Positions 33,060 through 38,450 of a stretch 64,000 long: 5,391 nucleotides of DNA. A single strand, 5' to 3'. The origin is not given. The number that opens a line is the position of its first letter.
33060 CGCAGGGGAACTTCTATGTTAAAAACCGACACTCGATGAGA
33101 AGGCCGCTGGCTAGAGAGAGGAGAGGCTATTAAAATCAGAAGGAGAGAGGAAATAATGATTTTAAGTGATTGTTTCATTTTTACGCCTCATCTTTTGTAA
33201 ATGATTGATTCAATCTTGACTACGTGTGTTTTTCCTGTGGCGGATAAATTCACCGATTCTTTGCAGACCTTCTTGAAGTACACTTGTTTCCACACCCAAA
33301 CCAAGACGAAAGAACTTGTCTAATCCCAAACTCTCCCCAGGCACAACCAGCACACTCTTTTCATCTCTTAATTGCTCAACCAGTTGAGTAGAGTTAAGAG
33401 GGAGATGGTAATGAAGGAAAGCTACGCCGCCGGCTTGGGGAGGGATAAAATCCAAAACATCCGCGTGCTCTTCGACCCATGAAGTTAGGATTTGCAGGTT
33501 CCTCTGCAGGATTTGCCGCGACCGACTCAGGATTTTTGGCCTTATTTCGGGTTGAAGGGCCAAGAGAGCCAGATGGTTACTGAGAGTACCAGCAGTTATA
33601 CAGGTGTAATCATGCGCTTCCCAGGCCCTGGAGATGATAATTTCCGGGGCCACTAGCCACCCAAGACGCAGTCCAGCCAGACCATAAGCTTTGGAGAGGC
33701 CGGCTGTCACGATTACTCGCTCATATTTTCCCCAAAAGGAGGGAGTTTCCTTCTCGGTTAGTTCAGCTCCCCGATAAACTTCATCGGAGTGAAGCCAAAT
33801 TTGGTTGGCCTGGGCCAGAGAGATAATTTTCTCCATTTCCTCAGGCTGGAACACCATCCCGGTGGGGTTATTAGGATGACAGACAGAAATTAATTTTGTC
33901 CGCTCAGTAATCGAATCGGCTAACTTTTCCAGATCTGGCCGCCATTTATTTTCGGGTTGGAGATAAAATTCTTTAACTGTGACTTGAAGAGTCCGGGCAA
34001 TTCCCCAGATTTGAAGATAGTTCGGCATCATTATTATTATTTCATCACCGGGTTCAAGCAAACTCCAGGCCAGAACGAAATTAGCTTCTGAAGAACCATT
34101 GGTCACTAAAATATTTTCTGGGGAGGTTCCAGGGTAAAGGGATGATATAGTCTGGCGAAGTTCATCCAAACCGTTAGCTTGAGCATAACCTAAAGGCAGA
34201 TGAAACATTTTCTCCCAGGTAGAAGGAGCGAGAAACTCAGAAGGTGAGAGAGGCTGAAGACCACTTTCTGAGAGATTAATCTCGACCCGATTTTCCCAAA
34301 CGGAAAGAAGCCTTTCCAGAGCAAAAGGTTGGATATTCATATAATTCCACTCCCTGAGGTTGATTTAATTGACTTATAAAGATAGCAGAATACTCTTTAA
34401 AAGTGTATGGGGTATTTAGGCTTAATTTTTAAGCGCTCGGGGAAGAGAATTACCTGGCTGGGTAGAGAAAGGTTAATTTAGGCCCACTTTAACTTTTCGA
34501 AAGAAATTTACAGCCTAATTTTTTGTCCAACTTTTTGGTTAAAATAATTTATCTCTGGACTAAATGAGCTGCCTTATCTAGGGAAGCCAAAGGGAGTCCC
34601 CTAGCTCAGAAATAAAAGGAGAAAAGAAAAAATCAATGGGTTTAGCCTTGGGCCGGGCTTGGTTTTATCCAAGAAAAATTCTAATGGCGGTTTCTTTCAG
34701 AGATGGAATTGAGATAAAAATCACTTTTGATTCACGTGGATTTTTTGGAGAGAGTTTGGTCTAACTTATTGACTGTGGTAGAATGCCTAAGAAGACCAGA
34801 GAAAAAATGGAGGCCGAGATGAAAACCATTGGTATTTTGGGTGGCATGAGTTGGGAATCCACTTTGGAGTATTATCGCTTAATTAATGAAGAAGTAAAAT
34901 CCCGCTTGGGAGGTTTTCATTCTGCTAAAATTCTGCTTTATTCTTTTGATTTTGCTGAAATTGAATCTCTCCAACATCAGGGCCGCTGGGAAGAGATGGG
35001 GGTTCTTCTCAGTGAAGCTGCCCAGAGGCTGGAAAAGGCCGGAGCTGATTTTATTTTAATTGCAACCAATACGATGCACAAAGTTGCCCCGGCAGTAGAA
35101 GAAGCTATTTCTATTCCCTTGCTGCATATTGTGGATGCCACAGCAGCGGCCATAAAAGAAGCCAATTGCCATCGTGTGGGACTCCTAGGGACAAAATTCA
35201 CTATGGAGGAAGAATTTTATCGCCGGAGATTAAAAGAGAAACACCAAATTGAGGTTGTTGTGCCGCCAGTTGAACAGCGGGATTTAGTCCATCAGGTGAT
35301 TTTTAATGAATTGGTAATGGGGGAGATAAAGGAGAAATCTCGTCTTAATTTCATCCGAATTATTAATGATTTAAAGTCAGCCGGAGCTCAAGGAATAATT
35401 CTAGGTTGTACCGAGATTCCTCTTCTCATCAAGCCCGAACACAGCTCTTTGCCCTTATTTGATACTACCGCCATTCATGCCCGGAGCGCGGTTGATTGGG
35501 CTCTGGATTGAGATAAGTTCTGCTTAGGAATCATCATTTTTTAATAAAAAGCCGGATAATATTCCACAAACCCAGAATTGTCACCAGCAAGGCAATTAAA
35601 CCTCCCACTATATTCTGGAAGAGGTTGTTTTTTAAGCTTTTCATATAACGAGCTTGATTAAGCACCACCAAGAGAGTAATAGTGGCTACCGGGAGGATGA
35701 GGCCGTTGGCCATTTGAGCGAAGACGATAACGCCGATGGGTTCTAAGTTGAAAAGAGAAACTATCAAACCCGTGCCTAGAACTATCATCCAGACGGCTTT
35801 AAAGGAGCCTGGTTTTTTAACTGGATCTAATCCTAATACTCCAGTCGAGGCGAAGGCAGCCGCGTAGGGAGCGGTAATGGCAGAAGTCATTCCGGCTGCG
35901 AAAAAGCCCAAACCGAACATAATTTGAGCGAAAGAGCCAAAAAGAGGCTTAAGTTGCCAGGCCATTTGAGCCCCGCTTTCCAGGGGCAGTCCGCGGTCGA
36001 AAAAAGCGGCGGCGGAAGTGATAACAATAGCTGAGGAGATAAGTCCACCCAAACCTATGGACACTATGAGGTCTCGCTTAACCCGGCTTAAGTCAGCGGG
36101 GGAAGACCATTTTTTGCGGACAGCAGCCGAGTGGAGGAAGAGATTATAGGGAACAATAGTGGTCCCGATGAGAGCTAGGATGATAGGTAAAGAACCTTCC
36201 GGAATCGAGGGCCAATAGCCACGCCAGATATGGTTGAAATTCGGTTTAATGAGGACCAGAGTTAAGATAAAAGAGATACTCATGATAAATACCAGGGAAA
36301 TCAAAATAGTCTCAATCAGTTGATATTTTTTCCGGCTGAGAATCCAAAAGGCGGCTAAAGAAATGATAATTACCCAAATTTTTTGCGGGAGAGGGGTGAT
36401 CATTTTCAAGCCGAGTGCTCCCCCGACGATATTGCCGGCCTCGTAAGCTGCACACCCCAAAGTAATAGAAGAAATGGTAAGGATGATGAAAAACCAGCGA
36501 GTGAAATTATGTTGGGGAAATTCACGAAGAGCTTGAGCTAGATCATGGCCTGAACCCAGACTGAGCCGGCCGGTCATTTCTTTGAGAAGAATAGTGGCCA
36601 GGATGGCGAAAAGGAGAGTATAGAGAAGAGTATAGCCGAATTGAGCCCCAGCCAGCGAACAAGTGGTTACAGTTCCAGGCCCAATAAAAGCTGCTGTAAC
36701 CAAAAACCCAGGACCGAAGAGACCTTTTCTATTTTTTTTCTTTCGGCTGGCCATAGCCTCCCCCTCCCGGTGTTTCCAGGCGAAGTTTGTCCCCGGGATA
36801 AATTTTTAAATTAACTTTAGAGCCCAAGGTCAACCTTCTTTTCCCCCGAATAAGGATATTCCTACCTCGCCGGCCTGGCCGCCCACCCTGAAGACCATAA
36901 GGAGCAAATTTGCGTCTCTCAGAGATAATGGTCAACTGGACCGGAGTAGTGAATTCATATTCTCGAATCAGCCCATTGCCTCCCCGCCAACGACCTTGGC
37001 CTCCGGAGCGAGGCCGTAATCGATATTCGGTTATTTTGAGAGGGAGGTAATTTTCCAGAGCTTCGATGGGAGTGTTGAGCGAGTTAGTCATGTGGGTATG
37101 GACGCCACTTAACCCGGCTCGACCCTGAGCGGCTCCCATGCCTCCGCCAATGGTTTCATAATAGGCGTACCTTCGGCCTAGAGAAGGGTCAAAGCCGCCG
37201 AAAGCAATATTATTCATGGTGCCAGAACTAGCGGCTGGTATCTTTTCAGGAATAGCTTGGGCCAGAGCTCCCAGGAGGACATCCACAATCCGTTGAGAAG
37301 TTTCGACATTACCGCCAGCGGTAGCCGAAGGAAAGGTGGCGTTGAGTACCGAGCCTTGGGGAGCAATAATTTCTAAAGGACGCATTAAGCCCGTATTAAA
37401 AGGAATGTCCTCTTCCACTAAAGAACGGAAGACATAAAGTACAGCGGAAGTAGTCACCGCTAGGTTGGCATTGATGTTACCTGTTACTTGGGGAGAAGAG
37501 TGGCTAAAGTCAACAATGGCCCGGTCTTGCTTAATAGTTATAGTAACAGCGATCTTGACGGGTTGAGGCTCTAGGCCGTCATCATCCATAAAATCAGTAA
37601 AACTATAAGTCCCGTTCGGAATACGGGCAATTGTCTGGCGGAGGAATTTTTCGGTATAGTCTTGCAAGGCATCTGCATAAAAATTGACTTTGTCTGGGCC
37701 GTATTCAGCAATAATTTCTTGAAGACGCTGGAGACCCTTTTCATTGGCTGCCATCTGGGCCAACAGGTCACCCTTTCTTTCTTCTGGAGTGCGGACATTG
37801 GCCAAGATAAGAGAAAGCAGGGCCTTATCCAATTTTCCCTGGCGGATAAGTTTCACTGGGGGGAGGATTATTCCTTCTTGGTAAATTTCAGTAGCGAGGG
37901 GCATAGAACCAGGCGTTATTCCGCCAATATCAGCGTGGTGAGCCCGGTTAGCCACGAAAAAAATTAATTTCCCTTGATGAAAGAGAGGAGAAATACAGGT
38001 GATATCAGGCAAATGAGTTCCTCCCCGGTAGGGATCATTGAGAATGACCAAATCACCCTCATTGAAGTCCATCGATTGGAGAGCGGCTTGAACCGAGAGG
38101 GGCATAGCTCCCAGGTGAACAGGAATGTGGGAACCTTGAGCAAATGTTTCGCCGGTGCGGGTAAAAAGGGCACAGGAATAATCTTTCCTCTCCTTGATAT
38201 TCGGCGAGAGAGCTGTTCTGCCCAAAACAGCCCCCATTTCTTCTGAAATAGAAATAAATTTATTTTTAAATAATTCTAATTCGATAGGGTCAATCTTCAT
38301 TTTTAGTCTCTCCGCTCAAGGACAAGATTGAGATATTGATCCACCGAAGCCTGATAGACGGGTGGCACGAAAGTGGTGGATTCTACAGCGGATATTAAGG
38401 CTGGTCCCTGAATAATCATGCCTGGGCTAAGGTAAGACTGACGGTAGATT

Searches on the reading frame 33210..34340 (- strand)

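Call 34: search_protein_families(library=pfam, proteins=[window:33210-34340:-], max_evalue=0.00001)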
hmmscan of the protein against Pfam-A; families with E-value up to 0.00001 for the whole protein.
window:33210-34340:- (376 aa): 2 families
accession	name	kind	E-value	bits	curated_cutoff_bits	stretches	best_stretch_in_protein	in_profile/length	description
PF00155.27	Aminotran_1_2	-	4.5e-52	177.9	19.7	1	51-362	37-361/361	Aminotransferase class I and II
PF00266.25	Aminotran_5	-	2e-14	53.8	21.5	1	56-187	43-176/371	Aminotransferase class-V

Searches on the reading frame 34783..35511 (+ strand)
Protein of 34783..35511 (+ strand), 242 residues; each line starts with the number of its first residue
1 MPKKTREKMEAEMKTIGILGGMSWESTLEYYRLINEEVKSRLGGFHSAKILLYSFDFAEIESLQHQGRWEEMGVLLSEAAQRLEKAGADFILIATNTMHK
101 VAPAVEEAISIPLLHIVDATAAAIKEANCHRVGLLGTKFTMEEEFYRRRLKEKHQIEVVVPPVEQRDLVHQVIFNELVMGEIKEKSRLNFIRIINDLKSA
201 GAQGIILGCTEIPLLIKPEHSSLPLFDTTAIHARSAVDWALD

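Call 34: search_protein_families(library=pfam, proteins=[window:34783-35511:+], max_evalue=0.00001)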
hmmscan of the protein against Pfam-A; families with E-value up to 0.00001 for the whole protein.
window:34783-35511:+ (242 aa): 1 family
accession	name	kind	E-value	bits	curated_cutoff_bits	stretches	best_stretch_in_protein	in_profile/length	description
PF01177.27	Asp_Glu_race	-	7.4e-48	163.6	31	1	19-236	1-211/211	Asp/Glu/Hydantoin racemase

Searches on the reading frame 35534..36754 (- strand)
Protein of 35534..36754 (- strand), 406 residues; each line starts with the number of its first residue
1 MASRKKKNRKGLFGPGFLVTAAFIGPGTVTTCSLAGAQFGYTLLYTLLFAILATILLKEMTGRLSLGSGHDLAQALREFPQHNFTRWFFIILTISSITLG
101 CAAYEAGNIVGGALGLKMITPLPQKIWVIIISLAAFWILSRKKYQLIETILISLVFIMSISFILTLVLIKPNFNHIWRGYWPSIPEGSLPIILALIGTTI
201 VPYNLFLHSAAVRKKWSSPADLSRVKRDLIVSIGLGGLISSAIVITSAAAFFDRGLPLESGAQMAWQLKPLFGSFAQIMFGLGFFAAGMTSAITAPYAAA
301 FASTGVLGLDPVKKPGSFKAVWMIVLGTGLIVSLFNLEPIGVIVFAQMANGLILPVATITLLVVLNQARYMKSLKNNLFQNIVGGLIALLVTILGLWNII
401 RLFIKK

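Call 34: search_protein_families(library=pfam, proteins=[window:35534-36754:-], max_evalue=0.00001)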
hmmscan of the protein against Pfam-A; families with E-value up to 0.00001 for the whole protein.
window:35534-36754:- (406 aa): 1 family
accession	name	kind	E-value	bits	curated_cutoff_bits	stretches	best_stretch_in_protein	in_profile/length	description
PF01566.24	Nramp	-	2.1e-84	284.1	29.8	1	29-377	1-356/357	Natural resistance-associated macrophage protein-like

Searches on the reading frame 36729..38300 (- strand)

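Call 34: search_protein_families(library=pfam, proteins=[window:36729-38300:-], max_evalue=0.00001)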
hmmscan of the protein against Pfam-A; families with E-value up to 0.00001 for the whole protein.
window:36729-38300:- (523 aa): 1 family
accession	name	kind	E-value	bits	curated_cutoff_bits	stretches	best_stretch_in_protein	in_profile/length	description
PF02538.19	Hydantoinase_B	-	1.9e-217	723.3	26.8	1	4-519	1-519/519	Hydantoinase B/oxoprolinase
